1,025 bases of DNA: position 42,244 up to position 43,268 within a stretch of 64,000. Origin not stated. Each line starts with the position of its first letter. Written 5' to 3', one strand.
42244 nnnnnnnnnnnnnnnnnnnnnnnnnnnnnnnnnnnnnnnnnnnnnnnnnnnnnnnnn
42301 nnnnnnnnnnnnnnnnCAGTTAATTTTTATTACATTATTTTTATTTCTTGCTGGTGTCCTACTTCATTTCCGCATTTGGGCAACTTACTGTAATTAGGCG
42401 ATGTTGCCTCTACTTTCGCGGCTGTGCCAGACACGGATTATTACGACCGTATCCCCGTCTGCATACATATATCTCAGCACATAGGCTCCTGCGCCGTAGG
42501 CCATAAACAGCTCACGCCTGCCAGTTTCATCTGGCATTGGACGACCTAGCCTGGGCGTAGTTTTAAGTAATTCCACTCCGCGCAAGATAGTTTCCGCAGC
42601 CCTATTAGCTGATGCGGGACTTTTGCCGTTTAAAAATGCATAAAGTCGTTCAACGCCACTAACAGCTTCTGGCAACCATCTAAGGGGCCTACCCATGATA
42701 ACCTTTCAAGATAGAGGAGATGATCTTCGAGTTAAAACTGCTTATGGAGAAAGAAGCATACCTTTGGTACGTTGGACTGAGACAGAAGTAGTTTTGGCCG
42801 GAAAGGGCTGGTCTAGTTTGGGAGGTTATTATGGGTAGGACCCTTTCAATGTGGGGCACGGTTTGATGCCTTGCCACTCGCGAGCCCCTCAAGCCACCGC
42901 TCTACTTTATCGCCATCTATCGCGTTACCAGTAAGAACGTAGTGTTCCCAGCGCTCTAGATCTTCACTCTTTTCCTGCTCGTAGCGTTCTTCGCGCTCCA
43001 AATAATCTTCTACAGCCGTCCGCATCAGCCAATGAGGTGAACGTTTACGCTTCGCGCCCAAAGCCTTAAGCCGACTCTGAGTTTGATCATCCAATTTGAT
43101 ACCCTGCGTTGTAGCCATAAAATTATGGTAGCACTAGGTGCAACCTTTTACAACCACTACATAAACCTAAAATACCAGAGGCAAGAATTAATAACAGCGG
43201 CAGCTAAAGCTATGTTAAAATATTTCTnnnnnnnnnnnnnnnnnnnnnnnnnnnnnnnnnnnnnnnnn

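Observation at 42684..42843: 21-nt inverted repeat could lock the parE ribosome-binding site and start codon in a long-range helix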

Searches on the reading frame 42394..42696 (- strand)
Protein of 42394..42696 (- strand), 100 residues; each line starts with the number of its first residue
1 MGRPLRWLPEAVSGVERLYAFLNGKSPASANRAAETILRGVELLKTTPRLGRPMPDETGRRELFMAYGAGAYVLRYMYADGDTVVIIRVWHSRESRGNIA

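Call 5: search_protein_families(library=pfam, proteins=[window:42394-42696:-], max_evalue=0.01)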
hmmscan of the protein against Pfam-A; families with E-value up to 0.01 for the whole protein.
window:42394-42696:- (100 aa): 1 family
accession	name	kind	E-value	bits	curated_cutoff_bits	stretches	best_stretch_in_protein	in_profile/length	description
PF05016.21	ParE_toxin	-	1.3e-13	51.7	23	1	5-94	1-87/89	ParE toxin of type II toxin-antitoxin system, parDE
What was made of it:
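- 42394..42696 (-): parE toxin gene as it now stands, 100 aa. The N-terminus MGRPL is encoded by the insert. Family homology resumes at R6-W7. Pfam PF05016, E = 1.3e-13 (call 5).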

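Call 9: find_homologous_proteins(query=window:42394-42696:-)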
Query window:42394-42696:- (100 aa): 215 proteins with E <= 0.001 among 216 candidates; the best 120 are listed.
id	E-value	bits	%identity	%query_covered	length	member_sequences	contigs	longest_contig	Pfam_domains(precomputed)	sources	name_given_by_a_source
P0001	6.1e-60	217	100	100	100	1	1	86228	PF05016.22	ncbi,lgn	ncbi:MAG: type II toxin-antitoxin system RelE/ParE family toxin [Patescibacteria group bacterium]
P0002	5.1e-39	150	69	95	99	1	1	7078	PF05016.22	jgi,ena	-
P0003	1.7e-37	145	68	95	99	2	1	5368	PF05016.22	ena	-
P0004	1.1e-36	143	67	94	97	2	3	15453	PF05016.22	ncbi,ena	-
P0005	1.7e-36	142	70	92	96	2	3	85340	PF05016.22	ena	-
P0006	1.7e-36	142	68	93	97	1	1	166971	PF05016.22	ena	-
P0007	2.5e-36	142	71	92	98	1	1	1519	PF05016.22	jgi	jgi:plasmid stabilization system protein ParE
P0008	2.6e-36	141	69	94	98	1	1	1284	PF05016.22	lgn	-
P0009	3.5e-36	141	68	94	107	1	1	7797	PF05016.22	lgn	-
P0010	3.6e-36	141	68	92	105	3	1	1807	PF05016.22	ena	-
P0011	4.8e-36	141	72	92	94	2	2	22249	PF05016.22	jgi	-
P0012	6.5e-36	140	71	92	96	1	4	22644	PF05016.22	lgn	-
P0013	1.2e-35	139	67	94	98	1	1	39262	PF05016.22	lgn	-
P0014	2.1e-35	139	67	93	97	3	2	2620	PF05016.22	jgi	jgi:plasmid stabilization system protein ParE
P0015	2.2e-35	138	69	93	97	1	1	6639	PF05016.22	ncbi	ncbi:MAG: type II toxin-antitoxin system RelE/ParE family toxin [Acidobacteriota bacterium]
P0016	3.5e-35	138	70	92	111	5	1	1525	PF05016.22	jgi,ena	-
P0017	4.0e-35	138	71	92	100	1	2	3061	PF05016.22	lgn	-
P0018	4.5e-35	137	70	92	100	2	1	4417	PF05016.22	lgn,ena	-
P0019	4.7e-35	137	68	92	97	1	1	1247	PF05016.22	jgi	-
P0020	7.7e-35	137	65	94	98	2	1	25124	PF05016.22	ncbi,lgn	-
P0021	1.1e-34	136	68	92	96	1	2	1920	PF05016.22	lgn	-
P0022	1.3e-34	136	68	92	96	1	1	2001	PF05016.22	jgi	jgi:plasmid stabilization system protein ParE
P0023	1.4e-34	136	70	92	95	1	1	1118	PF05016.22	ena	-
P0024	1.7e-34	136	63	95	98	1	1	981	PF05016.22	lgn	-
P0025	2.4e-34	135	66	94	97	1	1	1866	PF05016.22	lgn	-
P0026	2.8e-34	135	67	93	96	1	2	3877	PF05016.22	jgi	jgi:plasmid stabilization system protein ParE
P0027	4.2e-34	134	64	92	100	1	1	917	PF05016.22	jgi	jgi:plasmid stabilization system protein ParE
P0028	5.5e-34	134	66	92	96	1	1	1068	PF05016.22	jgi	jgi:plasmid stabilization system protein ParE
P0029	6.3e-34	134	63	93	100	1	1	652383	PF05016.22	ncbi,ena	-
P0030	9.4e-34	133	66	92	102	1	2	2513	PF05016.22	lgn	-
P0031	1.2e-33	133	65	92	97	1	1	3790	PF05016.22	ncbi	ncbi:MAG: type II toxin-antitoxin system RelE/ParE family toxin [Candidatus Saccharimonadales bacter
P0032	1.2e-33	133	64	94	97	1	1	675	PF05016.22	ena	-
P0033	1.6e-33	133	65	92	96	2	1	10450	PF05016.22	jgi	jgi:plasmid stabilization system protein ParE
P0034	2.3e-33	132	67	96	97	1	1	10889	PF05016.22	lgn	-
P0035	2.5e-33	132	66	92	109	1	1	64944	PF05016.22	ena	-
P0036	3.0e-33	132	63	94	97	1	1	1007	PF05016.22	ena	-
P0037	3.8e-33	131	67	96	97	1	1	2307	PF05016.22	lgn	-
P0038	4.2e-33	131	68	90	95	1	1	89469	PF05016.22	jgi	jgi:toxin ParE1/3/4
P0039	5.0e-33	131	64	92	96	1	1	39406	PF05016.22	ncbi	-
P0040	5.2e-33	131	65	93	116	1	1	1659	PF05016.22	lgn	-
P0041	5.3e-33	131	66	93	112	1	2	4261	PF05016.22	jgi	jgi:plasmid stabilization system protein ParE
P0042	5.4e-33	131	67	92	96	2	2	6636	PF05016.22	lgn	-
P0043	5.7e-33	131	63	92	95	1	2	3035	PF05016.22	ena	-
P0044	7.7e-33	130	67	92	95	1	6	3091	PF05016.22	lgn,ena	-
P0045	9.8e-33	130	66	90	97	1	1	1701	PF05016.22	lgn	-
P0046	1.1e-32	130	64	92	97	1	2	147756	PF05016.22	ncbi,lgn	-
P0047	1.2e-32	130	63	95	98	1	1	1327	PF05016.22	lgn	-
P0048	1.2e-32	130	65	93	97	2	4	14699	PF05016.22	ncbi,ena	-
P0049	1.2e-32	130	64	92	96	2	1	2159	PF05016.22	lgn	-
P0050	1.4e-32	129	66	92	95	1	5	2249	PF05016.22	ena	-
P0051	1.7e-32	129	70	90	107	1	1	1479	PF05016.22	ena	-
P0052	1.9e-32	129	66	92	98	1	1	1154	PF05016.22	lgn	-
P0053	2.0e-32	129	66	92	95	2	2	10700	PF05016.22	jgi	jgi:plasmid stabilization system protein ParE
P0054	2.3e-32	129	63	92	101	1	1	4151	PF05016.22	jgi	jgi:plasmid stabilization system protein ParE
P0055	2.5e-32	129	67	92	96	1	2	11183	PF05016.22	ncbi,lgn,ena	-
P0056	2.6e-32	129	61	93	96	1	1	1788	PF05016.22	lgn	-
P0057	2.8e-32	128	67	92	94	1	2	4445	PF05016.22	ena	-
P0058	3.5e-32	128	65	93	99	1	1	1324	PF05016.22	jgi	jgi:plasmid stabilization system protein ParE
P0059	4.5e-32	128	65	92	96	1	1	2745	PF05016.22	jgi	jgi:plasmid stabilization system protein ParE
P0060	5.3e-32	128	65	92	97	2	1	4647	PF05016.22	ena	-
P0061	5.6e-32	128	63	92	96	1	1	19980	PF05016.22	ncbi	-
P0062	6.3e-32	127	63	93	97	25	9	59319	PF05016.22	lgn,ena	-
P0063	6.3e-32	127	66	92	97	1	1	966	PF05016.22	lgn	-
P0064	6.9e-32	127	66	92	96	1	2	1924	PF05016.22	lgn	-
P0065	7.0e-32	127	64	92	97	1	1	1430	PF05016.22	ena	-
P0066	8.8e-32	127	67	92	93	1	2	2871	PF05016.22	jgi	jgi:plasmid stabilization system protein ParE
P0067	9.4e-32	127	62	92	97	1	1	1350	PF05016.22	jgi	jgi:plasmid stabilization system protein ParE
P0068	1.1e-31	127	64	90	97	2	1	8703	PF05016.22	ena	-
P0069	1.3e-31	126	62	93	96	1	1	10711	PF05016.22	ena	-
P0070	1.4e-31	126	63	93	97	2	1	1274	PF05016.22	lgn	-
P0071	1.4e-31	126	65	92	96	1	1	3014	PF05016.22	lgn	-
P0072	2.1e-31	126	66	92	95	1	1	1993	PF05016.22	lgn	-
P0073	2.4e-31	125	64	90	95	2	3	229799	PF05016.22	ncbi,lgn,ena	-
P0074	2.6e-31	125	64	94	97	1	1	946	PF05016.22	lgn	-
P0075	2.8e-31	125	66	92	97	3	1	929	PF05016.22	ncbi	-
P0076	3.4e-31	125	64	92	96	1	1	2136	PF05016.22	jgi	jgi:plasmid stabilization system protein ParE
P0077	3.6e-31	125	62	92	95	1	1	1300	PF05016.22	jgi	jgi:plasmid stabilization system protein ParE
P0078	4.0e-31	125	62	94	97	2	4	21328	PF05016.22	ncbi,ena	-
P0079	4.2e-31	125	61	94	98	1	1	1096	PF05016.22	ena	-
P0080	4.7e-31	125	65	94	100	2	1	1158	PF05016.22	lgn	-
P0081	5.6e-31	124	61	93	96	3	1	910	PF05016.22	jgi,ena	-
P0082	7.4e-31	124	64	92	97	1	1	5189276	PF05016.22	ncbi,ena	-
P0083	7.5e-31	124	66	93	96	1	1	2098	PF05016.22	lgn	-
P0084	7.7e-31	124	64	92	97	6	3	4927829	PF05016.22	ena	-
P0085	8.1e-31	124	62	94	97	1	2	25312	PF05016.22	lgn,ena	-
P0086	8.8e-31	124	64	92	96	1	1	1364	PF05016.22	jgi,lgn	jgi:plasmid stabilization system protein ParE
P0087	8.8e-31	124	62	93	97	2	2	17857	PF05016.22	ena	-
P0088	8.9e-31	124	64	92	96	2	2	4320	PF05016.22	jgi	jgi:plasmid stabilization system protein ParE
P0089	1.1e-30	123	63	94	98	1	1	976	PF05016.22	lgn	-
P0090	1.2e-30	123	62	95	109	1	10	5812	PF05016.22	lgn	-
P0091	1.2e-30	123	60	92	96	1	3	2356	PF05016.22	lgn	-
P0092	1.2e-30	123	62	92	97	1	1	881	PF05016.22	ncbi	-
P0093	1.3e-30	123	63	87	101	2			PF05016.22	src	-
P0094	1.4e-30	123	60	94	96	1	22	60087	PF05016.22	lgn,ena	-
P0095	2.5e-30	122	64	90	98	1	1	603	PF05016.22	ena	-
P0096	3.1e-30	122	62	94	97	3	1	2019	PF05016.22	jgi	-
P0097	3.4e-30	122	60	93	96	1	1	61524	PF05016.22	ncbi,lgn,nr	ncbi:type II toxin-antitoxin system RelE/ParE family toxin [Candidatus Parcubacteria bacterium]|nr:t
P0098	3.4e-30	122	65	92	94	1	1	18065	PF05016.22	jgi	jgi:plasmid stabilization system protein ParE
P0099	3.4e-30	122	63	96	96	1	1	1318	PF05016.22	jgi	jgi:plasmid stabilization system protein ParE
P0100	3.8e-30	122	64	92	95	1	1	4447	PF05016.22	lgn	-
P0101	4.3e-30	122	66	92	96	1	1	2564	PF05016.22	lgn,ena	-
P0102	4.7e-30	121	62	93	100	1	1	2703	PF05016.22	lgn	-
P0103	4.7e-30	121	61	92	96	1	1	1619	PF05016.22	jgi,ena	-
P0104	7.2e-30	121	61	92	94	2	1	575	PF05016.22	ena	-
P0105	9.1e-30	120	59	96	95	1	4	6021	PF05016.22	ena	-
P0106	1.2e-29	120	62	93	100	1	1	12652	PF05016.22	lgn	-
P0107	1.5e-29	120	67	90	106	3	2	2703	PF05016.22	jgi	jgi:plasmid stabilization system protein ParE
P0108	1.5e-29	120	59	92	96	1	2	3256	PF05016.22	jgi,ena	-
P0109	1.8e-29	119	61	92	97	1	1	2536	PF05016.22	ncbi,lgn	-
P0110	2.3e-29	119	60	93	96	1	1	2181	PF05016.22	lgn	-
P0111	2.3e-29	119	63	92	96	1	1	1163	PF05016.22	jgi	jgi:plasmid stabilization system protein ParE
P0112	3.4e-29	119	61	94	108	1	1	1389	PF05016.22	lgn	-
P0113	3.5e-29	119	61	94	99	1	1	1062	PF05016.22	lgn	-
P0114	5.2e-29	118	62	92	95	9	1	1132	PF05016.22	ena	-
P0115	7.9e-29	117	64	92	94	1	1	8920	PF05016.22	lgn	-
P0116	9.4e-29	117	60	93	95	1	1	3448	PF05016.22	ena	-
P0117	1.2e-28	117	62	92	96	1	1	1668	PF05016.22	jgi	jgi:plasmid stabilization system protein ParE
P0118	1.2e-28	117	60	92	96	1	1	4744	PF05016.22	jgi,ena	-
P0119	1.5e-28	117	61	92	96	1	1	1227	PF05016.22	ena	-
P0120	1.7e-28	116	62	92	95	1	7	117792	PF05016.22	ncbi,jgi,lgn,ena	-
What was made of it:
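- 42394..42696 (-): Among 215 homologues the closest non-self one is 69% identical (call 9).
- On Type II toxin-antitoxin, ParE toxin / RHH antitoxin: 215 homologues were found (call 9).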

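Call 11: find_related_loci(query=A1, collection=genome_contigs, flank=2500)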
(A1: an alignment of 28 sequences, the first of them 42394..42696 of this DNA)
Query A1 (100 aa) in genome_contigs; peptide patterns used: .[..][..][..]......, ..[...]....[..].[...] (x = any residue, [..] = any of these).
170 stretches matched a pattern; 93 encode a relative of the query (tblastn E <= 1e-3); the best 80 are kept; 80 distinct loci.
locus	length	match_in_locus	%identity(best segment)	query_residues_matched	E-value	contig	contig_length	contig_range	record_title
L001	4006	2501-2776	70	5-96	2e-41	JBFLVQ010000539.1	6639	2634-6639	MAG: Acidobacteriota bacterium isolate MAG010 MAG010_539, whole genome shotgun sequence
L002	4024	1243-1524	65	5-98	1e-40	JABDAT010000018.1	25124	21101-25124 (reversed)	MAG: Alphaproteobacteria bacterium isolate BWOrgHeat_Nextera6_MAG3 3300020667.a:Ga0206890_1107, whole genome shotgun seq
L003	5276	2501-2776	71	5-96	3e-39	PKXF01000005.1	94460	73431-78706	MAG: Candidatus Saccharibacteria bacterium isolate palsa_1325 73.20120500_P26.46_contig_4922, whole genome shotgun seque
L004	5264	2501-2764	68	5-92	4e-39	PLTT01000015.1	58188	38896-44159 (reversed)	MAG: Candidatus Saccharibacteria bacterium isolate bog_1338 73.20120700_S1D.140_contig_35937, whole genome shotgun seque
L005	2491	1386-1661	65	5-96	3e-38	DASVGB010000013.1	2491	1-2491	MAG TPA_asm: Candidatus Saccharimonadia bacterium isolate SMAG_U2104 k141_553545, whole genome shotgun sequence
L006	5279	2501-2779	63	5-97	7e-38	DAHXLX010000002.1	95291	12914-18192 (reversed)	MAG TPA_asm: Candidatus Saccharibacteria bacterium isolate clean1607 k141_1374463, whole genome shotgun sequence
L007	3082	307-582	63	5-96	2e-37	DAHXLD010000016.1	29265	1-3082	MAG TPA_asm: Candidatus Saccharibacteria bacterium isolate clean1590 k141_265905, whole genome shotgun sequence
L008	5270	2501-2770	64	7-96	2e-37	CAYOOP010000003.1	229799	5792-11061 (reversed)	MAG TPA_asm: uncultured Rickettsiales bacterium isolate SRP150892_co1_88 genome assembly, contig: NODE_23_length_229799_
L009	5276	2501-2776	64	5-96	4e-37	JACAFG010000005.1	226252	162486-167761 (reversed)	MAG: Candidatus Saccharibacteria bacterium isolate G2_22 scaffold_44, whole genome shotgun sequence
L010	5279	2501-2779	65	5-97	3e-37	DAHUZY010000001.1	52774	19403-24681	MAG TPA_asm: Candidatus Saccharibacteria bacterium isolate clean1689 NODE_1_length_52774_cov_3.935290, whole genome shot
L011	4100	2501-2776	65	5-96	9e-37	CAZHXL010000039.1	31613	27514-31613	MAG TPA_asm: uncultured Clostridia bacterium isolate SRP178908_co1_55 genome assembly, contig: NODE_800_length_31613_cov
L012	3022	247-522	65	7-98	4e-36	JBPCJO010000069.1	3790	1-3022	MAG: Candidatus Saccharimonadales bacterium isolate TH_ant_mag_28 S1Ck127_9293062_flag_1_multi_4.5599_len_3790, whole ge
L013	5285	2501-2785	59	5-98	8e-36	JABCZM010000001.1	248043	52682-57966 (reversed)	MAG: Candidatus Saccharibacteria bacterium isolate Inc-BW-C-12-M_MAG58 Ga0210394_10000069, whole genome shotgun sequence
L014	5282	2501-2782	63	5-98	2e-35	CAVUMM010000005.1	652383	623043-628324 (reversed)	MAG: uncultured Candidatus Saccharibacteria bacterium isolate MFD06435.bin.1.175 genome assembly, contig: contig_35255,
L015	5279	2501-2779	61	5-97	4e-35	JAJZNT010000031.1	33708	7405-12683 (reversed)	MAG: bacterium isolate MAS4.bin29 NODE_1164_length_33708_cov_5.680563, whole genome shotgun sequence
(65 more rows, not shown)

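Call 33: find_encoding_contigs(protein=window:42394-42696:-, flank=3000, max_places=10)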
Protein window:42394-42696:- (100 aa): no gene with exactly this product is on record in the collection.

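Call 35: find_encoding_contigs(protein=P0001, flank=3000, max_places=10)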
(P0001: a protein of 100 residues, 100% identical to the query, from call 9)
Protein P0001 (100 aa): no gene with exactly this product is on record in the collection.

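Call 37: find_encoding_contigs(protein=P0002, flank=1500, max_places=2)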
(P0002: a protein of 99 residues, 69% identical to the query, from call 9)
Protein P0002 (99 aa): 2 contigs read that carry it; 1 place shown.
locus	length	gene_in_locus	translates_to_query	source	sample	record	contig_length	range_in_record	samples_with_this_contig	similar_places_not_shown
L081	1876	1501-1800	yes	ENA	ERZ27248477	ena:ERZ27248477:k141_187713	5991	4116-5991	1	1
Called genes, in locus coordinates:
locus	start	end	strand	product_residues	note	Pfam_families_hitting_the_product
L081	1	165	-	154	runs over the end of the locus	-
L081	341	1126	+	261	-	PF00535:Glycos_transf_2, PF13641:Glyco_tranf_2_3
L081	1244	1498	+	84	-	PF01402:RHH_1, PF21775:PutA_1st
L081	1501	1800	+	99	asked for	PF05016:ParE_toxin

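Call 38: find_encoding_contigs(protein=P0003, flank=1500, max_places=2)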
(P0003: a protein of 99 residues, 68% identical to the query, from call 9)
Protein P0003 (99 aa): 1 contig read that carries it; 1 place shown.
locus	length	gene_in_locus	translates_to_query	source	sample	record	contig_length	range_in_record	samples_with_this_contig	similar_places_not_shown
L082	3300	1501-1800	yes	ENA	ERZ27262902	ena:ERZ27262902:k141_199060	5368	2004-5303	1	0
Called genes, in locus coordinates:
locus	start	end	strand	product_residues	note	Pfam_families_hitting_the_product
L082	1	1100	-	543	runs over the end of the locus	PF01565:FAD_binding_4, PF02913:FAD-oxidase_C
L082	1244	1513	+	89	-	PF01402:RHH_1, PF21775:PutA_1st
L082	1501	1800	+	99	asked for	PF05016:ParE_toxin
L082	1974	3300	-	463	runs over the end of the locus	?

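Call 39: find_encoding_contigs(protein=P0005, flank=1500, max_places=2)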
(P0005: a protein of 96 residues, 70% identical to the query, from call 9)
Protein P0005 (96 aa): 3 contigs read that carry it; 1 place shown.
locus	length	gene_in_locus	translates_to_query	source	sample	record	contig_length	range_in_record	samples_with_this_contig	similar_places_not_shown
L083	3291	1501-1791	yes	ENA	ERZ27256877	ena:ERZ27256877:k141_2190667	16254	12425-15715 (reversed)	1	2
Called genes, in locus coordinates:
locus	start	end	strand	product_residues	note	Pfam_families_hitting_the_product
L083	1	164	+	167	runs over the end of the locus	PF00334:NDK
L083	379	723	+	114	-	PF07883:Cupin_2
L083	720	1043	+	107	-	-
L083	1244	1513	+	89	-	PF21775:PutA_1st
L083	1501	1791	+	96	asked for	PF05016:ParE_toxin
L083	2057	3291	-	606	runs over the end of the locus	PF00009:GTP_EFTU, PF01926:MMR_HSR1 (weak), PF03144:GTP_EFTU_D2, PF22042:EF-G_D2, PF00679:EFG_C, PF21018:BipA_C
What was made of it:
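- On Type II toxin-antitoxin, ParE toxin / RHH antitoxin: The three closest homologues show +2, -13 and -13 (calls 37-39).
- The three closest ParE homologues show +2, -13 and -13 (calls 37-39).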

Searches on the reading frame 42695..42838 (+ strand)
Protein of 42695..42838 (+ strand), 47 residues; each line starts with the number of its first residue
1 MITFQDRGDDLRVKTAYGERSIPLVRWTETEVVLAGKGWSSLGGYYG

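Call 5: search_protein_families(library=pfam, proteins=[window:42695-42838:+], max_evalue=0.01)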
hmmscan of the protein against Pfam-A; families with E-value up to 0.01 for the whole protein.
window:42695-42838:+ (47 aa): 0 families
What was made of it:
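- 42695..42838 (+): Antisense 47-aa ORF lying wholly inside the insert. GenBank annotates it as a hypothetical protein. It is probably a spurious gene call. No Pfam hit (call 5).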

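Call 24: find_homologous_proteins(query=window:42695-42835:+, max_evalue=10)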
Query seq(47 aa) (47 aa): 1 proteins with E <= 10 among 1 candidates.
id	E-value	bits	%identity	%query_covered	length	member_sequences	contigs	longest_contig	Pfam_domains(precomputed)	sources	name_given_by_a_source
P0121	2.0e-24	101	100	100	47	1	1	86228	-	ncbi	ncbi:MAG: hypothetical protein V4702_00775 [Patescibacteria group bacterium]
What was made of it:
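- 42695..42838 (+): The only match among 5.8 billion proteins is itself (call 24).
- On MITE / small palindromic insertion element: The insert is 164 nt. Its only ORFs are orphans without domains (calls 5, 24).
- It is an orphan among 5.8 billion proteins (call 24) and has no Pfam match (call 5).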

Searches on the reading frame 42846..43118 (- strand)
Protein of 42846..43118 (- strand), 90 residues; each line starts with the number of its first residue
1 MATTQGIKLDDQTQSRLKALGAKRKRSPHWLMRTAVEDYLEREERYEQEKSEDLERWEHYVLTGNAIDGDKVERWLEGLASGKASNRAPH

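Call 5: search_protein_families(library=pfam, proteins=[window:42846-43118:-], max_evalue=0.01)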
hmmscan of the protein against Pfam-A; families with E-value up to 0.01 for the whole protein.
window:42846-43118:- (90 aa): 2 families
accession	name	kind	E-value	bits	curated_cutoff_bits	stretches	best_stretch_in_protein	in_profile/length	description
PF21775.3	PutA_1st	-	1e-06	28.5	27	1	10-42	1-33/33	PutA, RHH domain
PF01402.27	RHH_1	-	4.2e-05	23.8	20.5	1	7-42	4-39/39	Ribbon-helix-helix protein, copG family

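Call 34: find_encoding_contigs(protein=window:42846-43118:-, flank=3000, max_places=10)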
Protein window:42846-43118:- (90 aa): no gene with exactly this product is on record in the collection.
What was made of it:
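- Tried and rejected: Looking up the window's own ParE and antitoxin in the contig index, to find population variants or an empty-site allele: not on record (calls 33-35).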
